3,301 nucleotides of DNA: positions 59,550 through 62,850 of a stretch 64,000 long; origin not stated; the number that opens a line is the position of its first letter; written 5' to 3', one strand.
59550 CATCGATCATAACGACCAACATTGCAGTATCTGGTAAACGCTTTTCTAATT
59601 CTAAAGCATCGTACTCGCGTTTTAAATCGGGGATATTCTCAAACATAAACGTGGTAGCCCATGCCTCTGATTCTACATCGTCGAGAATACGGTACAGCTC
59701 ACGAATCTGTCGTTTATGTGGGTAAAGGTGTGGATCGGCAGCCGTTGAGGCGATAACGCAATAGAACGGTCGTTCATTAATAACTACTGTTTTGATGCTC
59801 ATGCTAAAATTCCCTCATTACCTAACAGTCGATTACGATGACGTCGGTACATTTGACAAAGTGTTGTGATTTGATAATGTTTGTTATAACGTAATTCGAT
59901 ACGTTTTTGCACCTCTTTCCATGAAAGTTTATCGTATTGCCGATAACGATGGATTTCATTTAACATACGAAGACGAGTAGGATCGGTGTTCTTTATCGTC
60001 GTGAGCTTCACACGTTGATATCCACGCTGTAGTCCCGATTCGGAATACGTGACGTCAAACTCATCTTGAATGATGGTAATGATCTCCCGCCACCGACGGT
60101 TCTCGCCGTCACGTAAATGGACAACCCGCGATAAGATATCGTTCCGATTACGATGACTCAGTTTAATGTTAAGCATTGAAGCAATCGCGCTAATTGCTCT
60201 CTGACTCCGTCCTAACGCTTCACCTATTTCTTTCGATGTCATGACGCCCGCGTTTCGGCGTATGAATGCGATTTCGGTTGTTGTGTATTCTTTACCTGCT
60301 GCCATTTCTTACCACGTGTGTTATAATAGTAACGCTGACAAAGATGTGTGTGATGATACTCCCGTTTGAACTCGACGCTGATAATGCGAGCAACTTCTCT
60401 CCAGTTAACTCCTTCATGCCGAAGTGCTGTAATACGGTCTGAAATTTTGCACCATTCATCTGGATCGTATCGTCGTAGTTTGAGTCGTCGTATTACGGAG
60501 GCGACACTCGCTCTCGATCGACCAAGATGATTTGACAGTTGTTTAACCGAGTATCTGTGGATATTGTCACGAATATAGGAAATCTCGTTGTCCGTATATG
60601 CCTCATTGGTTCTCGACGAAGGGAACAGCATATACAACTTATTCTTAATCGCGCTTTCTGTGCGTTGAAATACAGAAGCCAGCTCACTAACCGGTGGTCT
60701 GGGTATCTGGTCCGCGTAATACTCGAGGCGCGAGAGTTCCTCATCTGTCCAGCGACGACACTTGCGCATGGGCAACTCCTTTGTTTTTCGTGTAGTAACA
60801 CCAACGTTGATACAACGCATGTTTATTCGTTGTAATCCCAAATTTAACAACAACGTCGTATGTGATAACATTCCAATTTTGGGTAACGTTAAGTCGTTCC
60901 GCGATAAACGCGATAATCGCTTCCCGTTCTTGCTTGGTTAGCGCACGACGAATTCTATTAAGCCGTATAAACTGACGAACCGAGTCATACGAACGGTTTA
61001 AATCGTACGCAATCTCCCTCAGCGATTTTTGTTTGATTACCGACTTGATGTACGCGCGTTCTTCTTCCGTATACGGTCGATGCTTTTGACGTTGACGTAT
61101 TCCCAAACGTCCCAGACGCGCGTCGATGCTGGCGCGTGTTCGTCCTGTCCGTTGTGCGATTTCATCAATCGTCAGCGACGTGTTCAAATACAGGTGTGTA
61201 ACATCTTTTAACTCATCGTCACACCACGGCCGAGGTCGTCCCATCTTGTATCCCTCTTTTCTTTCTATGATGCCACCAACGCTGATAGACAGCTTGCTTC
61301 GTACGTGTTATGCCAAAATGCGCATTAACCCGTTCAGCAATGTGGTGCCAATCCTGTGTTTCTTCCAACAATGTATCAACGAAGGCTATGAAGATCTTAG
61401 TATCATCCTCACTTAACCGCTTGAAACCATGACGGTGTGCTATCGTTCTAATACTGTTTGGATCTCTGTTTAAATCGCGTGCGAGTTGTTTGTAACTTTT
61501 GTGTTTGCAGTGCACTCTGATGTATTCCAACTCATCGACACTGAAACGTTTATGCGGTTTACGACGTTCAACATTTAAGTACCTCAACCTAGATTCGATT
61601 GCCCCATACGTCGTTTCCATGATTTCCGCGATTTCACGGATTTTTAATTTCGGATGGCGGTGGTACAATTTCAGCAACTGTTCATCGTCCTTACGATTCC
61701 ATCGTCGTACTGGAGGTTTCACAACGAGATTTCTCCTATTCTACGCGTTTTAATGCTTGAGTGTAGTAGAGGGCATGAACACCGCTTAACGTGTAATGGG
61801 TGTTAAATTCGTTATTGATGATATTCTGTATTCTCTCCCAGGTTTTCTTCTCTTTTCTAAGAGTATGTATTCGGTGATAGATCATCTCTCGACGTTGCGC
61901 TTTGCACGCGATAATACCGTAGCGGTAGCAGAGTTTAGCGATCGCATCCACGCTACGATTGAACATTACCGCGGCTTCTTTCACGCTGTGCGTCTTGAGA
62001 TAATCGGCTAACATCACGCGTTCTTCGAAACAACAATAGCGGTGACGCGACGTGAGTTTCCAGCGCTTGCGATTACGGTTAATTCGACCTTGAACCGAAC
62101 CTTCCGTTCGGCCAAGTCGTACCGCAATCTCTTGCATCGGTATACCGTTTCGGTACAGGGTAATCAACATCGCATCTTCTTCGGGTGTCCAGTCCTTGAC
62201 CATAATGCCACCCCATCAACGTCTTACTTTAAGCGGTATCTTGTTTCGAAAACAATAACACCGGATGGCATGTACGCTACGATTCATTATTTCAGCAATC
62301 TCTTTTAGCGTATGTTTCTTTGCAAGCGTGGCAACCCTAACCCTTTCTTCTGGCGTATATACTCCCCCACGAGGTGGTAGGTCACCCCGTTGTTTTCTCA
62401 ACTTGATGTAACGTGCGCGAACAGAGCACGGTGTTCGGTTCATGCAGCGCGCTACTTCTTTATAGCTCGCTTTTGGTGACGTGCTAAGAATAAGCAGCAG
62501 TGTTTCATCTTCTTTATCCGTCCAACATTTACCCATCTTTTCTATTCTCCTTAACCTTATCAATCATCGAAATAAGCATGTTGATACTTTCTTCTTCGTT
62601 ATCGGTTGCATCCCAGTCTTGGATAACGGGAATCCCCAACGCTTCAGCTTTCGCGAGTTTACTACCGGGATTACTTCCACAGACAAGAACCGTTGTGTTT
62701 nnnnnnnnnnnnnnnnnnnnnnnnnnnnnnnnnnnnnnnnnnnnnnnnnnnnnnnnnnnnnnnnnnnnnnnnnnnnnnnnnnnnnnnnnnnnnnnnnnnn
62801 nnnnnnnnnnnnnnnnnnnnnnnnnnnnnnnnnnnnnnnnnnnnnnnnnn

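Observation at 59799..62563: Tandem array of six diverged paralogous Myb/SANT-like HTH repeat genes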

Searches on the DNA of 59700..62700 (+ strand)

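Call 3: search_dna_similar(query=window:59700-62700:+, collection=phages, mode=near, max_rows=25)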
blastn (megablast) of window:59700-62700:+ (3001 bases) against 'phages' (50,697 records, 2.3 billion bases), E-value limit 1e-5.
Records with a match: 2; places in all: 2; records where one place covers at least 80% of the query: 2.
Best place of each record, by identity: 95-99% 2.
By first word of the organism name: Escherichia 2.
By host as written in the record: Escherichia coli 2.
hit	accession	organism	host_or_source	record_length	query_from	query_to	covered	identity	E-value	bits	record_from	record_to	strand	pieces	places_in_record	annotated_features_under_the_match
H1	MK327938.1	Escherichia phage vB_EcoM_Goslar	Escherichia coli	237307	1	3001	100%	96.2%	0e+0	4908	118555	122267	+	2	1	hypothetical protein (x7) | putative DNA ligase | putative acetyltransferase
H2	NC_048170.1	Escherichia phage vB_EcoM_Goslar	Escherichia coli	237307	1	3001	100%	96.2%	0e+0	4908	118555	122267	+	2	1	hypothetical protein (x6) | SANT/Myb domain-containing protein | NAD-dependent DNA ligase | acetyltransferase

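Call 5: get_annotated_region(hit=H2, flank=6000)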
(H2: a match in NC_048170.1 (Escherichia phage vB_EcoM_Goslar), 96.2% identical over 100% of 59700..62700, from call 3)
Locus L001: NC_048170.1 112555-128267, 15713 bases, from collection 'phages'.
description: Escherichia phage vB_EcoM_Goslar, complete genome.
organism: Escherichia phage vB_EcoM_Goslar (NCBI taxid 2502409)
taxonomy: Viruses; Duplodnaviria; Heunggongvirae; Uroviricota; Caudoviricetes; Goslarvirus; Goslarvirus goslar
host: Escherichia coli; source: duck dung; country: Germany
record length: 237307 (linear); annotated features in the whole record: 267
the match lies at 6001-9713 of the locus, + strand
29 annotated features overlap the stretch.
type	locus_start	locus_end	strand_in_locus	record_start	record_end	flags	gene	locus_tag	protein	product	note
CDS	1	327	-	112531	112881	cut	-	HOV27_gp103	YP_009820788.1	hypothetical protein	-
CDS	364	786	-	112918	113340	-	-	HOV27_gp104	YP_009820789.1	hypothetical protein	-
CDS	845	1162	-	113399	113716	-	-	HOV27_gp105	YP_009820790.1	hypothetical protein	-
CDS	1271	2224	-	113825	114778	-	-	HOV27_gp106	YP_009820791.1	hypothetical protein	-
CDS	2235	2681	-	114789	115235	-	-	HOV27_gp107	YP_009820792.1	hypothetical protein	-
CDS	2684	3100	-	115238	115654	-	-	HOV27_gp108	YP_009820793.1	hypothetical protein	-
CDS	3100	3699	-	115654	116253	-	-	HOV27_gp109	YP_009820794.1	hypothetical protein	-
CDS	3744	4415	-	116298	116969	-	-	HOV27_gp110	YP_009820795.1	hypothetical protein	-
CDS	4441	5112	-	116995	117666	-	-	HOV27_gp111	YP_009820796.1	class I SAM-dependent methyltransferase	weakly similar to hypothetical protein PhiCh1p84 [Natrialba phage PhiCh1], conserved domain Methyltransf_25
CDS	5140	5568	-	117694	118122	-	-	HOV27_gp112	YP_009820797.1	hypothetical protein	similar to hypothetical protein [Erwinia phage vB_EamM-Bue1]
CDS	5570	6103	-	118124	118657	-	-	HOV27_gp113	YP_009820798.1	acetyltransferase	weakly similar to unnamed protein product [Pseudomonas phage OBP]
CDS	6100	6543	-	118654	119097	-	-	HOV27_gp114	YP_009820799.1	hypothetical protein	-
CDS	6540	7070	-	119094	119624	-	-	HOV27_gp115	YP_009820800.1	hypothetical protein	weakly similar to transcriptional regulator [Streptococcus phage EJ-1]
CDS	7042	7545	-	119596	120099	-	-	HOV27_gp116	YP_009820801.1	hypothetical protein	-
CDS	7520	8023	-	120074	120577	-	-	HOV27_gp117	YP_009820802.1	hypothetical protein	-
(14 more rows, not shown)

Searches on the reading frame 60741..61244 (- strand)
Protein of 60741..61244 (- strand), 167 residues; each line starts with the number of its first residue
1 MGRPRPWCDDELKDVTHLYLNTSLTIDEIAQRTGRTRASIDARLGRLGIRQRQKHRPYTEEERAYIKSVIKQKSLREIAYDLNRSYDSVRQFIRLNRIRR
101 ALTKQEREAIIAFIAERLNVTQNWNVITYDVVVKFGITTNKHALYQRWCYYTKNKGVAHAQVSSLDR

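Call 4: search_protein_families(library=pfam, max_evalue=1, proteins=[window:60744-61244:-])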
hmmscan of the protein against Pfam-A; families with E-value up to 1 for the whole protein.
seq(167 aa): 16 families
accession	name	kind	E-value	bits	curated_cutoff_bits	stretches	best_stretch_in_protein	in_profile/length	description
PF08281.18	Sigma70_r4_2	-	4.3e-06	26.7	25.7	2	61-94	15-48/54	Sigma-70, region 4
PF13936.12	HTH_38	-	0.00028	21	27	1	59-86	6-34/44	Helix-turn-helix domain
PF18429.6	DUF5609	-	0.00097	19.4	25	1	100-133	10-43/65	Domain of unknown function (DUF5609)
PF04545.22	Sigma70_r4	-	0.001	19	24.1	0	14-40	11-37/50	Sigma-70, region 4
PF13384.12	HTH_23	-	0.0068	16.6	24.6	0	19-40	14-34/50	Homeodomain-like domain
PF08279.18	HTH_11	-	0.008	16.5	25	1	17-42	8-34/55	HTH domain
PF13518.12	HTH_28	-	0.016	15.7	25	1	67-102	7-44/52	Helix-turn-helix domain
PF14493.12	HTH_40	-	0.021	15.5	27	1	16-89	5-85/89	Helix-turn-helix domain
PF11427.14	HTH_Tnp_Tc3_1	-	0.027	14.8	21.1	0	62-93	9-41/50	Tc3 transposase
PF13551.12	HTH_29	-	0.035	14.6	28.1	0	74-95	14-35/64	Winged helix-turn helix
PF12833.13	HTH_18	-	0.083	13.6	33.6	0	74-114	11-50/80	Helix-turn-helix domain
PF04539.22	Sigma70_r3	-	0.11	13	25.3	0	94-122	5-34/78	Sigma-70 region 3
PF07750.17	GcrA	-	0.12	13.2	26.9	1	7-63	3-60/155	GcrA cell cycle regulator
PF17762.8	HTH_ParB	-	0.14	12.8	22.6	0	18-45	15-42/102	ParB HTH domain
PF01978.25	TrmB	-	0.14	12.5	25.6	0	21-48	20-47/68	Sugar-specific transcriptional regulator TrmB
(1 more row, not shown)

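Call 10: search_protein_families(library=phrogs, max_evalue=0.01, proteins=[window:60744-61244:-])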
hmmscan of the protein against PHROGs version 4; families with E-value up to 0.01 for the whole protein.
seq(167 aa): 13 families
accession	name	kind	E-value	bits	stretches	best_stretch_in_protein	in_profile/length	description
phrog_323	-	transcription regulation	7e-17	63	1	5-104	95-196/319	transcriptional regulator, D5-like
phrog_8446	-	DNA, RNA and nucleotide metabolism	2e-07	31.9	1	15-100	20-100/211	HNH endonuclease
phrog_7545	-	DNA, RNA and nucleotide metabolism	4.1e-06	28.1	1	13-68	8-57/160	HNH endonuclease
phrog_1891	-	DNA, RNA and nucleotide metabolism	1.9e-05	25.2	1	25-91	17-85/255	HNH endonuclease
phrog_14131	-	DNA, RNA and nucleotide metabolism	0.00014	22.1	1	22-110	145-243/351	DNA binding protein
phrog_18209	-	unknown function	0.00051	20.6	1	6-53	59-105/296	-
phrog_31591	-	DNA, RNA and nucleotide metabolism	0.00065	20.7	0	5-45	3-42/136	HTH DNA binding protein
phrog_21605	-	unknown function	0.00066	20.4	0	58-101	42-86/219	-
phrog_14101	-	transcription regulation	0.001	20.6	0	58-108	7-57/103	transcriptional regulator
phrog_3611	-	DNA, RNA and nucleotide metabolism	0.0017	18.6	0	8-54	72-117/230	helicase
phrog_36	-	transcription regulation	0.0074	16.9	0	67-117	154-202/220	transcriptional regulator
phrog_1033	-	DNA, RNA and nucleotide metabolism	0.0081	17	0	51-112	129-192/334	ParB-like partition protein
phrog_7351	-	unknown function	0.0096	16.7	0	24-44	20-40/47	-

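Call 11: find_homologous_proteins(query=window:60744-61244:-, max_evalue=0.001)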
Query seq(167 aa) (167 aa): 8 proteins with E <= 0.001 among 24 candidates.
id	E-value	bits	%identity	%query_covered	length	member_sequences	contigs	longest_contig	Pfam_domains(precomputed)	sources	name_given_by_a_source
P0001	1.1e-97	342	93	100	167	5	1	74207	PF08281.19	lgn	-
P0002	1.7e-95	335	92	100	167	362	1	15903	PF08281.19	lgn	-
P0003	7.9e-94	330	92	100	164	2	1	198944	-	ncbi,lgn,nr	ncbi:hypothetical protein CF205_000038 [Escherichia coli]|nr:hypothetical protein [Escherichia coli]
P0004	7.3e-93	327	90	100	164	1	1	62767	PF08281.19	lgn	-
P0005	5.8e-91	320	89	100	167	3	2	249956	-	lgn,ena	-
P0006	2.8e-90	318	90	100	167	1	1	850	-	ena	-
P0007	3.4e-69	250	71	98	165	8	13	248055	PF13936.13,PF08281.19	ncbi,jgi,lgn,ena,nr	ncbi:hypothetical protein O8H94_001001 [Escherichia coli O157]|nr:hypothetical protein [Escherichia 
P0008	1.7e-47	179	91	33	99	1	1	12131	-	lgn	-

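Call 12: search_dna_similar(query=window:60744-61244:-, collection=phages, mode=protein, max_evalue=0.001, max_rows=60)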
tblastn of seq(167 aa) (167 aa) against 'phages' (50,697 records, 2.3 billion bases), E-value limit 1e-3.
Records with a match: 2; places in all: 6; records where one place covers at least 80% of the query: 2.
Best place of each record, by identity: 95-99% 2.
By first word of the organism name: Escherichia 2.
By host as written in the record: Escherichia coli 2.
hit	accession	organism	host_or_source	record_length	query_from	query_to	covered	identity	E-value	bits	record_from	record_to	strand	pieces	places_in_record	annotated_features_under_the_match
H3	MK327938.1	Escherichia phage vB_EcoM_Goslar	Escherichia coli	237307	1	167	100%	95.8%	2e-102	327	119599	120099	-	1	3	hypothetical protein (x3)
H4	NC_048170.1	Escherichia phage vB_EcoM_Goslar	Escherichia coli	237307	1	167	100%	95.8%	2e-102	327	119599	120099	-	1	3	hypothetical protein (x3)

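Call 41: search_protein_families(library=ncbifam, max_evalue=0.01, proteins=[window:60741-61244:-])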
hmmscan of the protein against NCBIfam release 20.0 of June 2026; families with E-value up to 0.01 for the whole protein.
window:60741-61244:- (167 aa): 0 families

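Call 43: find_encoding_contigs(protein=P0007, flank=6000, max_places=3)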
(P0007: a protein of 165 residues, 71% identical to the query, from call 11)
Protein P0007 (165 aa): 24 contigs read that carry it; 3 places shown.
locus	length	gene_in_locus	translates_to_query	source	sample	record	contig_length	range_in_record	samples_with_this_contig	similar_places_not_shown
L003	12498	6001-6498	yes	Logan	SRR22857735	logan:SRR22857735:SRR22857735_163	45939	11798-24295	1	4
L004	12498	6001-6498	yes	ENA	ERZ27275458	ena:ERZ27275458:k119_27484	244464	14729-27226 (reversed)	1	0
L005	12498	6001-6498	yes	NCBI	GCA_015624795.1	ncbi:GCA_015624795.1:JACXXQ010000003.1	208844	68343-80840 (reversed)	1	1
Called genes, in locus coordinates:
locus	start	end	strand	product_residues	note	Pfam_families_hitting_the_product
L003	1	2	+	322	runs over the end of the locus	-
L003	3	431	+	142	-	-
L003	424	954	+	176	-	PF02086:MethyltransfD12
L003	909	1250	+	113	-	PF02086:MethyltransfD12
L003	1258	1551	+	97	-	-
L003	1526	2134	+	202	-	-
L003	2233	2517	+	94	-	-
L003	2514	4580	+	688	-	PF22745:Nlig-Ia, PF01653:DNA_ligase_aden, PF03120:OB_DNA_ligase, PF03119:DNA_ligase_ZBD (weak), PF12826:HHH_2, PF14520:HHH_5, PF00533:BRCT, PF12738:PTCB-BRCT (weak)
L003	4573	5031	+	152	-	PF00249:Myb_DNA-binding (weak), PF13921:Myb_DNA-bind_6 (faint), PF13384:HTH_23 (faint), PF13404:HTH_AsnC-type (faint), PF13412:HTH_24 (faint), PF08281:Sigma70_r4_2 (faint)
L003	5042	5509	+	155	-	PF08281:Sigma70_r4_2 (weak), PF13384:HTH_23 (faint), PF13518:HTH_28 (faint)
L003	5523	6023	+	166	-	-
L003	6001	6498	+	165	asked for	PF13936:HTH_38 (faint), PF08281:Sigma70_r4_2 (faint)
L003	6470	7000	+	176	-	-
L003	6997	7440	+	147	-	-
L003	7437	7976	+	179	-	PF00583:Acetyltransf_1, PF13673:Acetyltransf_10, PF13508:Acetyltransf_7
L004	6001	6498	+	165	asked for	PF13936:HTH_38 (faint), PF08281:Sigma70_r4_2 (faint)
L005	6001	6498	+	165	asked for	PF13936:HTH_38 (faint), PF08281:Sigma70_r4_2 (faint)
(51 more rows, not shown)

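Call 57: find_related_loci(query=window:60741-61244:-, collection=viral_contigs, flank=8000)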
Query window:60741-61244:- (167 aa) in viral_contigs; peptide patterns used: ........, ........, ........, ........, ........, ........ (x = any residue, [..] = any of these).
16 stretches matched a pattern; 2 encode a relative of the query (tblastn E <= 1e-3); 2 distinct loci.
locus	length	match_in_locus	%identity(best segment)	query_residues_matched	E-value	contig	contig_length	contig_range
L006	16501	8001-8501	96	1-167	3e-107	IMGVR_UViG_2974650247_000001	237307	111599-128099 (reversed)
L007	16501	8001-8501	94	1-167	1e-105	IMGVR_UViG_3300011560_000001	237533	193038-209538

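Call 85: search_protein_families(library=padloc, max_evalue=0.01, proteins=[window:60741-61244:-])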
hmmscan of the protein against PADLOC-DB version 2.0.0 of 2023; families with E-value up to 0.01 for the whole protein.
window:60741-61244:- (167 aa): 1 family
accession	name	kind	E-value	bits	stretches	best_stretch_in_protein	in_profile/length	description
PDLC04133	mad1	-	0.0057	14.9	0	24-62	6-46/60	mads_1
